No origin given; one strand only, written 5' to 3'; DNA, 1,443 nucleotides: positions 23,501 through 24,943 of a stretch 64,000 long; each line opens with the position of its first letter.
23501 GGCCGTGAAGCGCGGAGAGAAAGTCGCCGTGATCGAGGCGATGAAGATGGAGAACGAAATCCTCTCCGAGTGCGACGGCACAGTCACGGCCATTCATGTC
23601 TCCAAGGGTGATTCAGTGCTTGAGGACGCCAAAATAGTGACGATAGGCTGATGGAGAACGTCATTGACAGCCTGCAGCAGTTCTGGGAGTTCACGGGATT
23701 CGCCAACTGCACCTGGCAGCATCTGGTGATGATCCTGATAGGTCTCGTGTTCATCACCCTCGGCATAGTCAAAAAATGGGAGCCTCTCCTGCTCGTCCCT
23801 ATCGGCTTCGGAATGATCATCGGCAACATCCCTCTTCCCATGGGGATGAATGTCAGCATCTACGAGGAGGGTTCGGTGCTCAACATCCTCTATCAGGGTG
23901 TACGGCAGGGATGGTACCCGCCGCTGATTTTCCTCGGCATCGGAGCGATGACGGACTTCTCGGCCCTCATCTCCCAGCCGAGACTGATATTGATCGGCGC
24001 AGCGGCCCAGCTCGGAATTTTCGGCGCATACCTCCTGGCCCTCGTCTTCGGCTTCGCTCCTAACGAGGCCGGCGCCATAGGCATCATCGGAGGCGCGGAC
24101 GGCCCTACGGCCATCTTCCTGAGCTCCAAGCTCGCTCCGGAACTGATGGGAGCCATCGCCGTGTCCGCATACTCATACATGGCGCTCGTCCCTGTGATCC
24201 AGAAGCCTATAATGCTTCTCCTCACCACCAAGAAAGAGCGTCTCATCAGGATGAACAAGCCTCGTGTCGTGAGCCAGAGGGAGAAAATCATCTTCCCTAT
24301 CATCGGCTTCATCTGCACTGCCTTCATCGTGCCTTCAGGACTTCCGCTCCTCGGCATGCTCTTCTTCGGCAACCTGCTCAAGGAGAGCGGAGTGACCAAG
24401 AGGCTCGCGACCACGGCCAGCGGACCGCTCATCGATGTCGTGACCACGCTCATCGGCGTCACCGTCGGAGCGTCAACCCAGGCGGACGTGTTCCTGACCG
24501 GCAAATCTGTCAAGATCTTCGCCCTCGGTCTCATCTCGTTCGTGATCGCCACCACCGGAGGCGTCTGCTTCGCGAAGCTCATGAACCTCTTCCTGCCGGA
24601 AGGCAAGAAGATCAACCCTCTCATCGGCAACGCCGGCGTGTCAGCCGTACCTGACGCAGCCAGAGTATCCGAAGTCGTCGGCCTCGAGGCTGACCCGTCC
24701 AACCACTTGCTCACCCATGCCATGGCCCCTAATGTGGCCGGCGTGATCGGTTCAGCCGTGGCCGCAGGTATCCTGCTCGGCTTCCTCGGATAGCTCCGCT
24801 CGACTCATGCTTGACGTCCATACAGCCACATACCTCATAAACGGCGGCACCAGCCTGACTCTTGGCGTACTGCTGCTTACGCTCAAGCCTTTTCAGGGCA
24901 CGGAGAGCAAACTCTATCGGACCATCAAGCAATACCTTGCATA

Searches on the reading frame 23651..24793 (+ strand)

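Call 65: search_protein_families(library=pfam, proteins=[window:23651-24793:+], max_evalue=5)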
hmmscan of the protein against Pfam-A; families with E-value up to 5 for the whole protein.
window:23651-24793:+ (380 aa): 2 families
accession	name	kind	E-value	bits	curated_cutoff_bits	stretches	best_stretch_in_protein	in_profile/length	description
PF03977.18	OAD_beta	-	2.4e-145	484.4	31.6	1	23-378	1-348/349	Na+-transporting oxaloacetate decarboxylase beta subunit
PF20005.5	fvmX7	-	0.21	11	24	1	299-333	333-368/421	FtsH ternary system domain X7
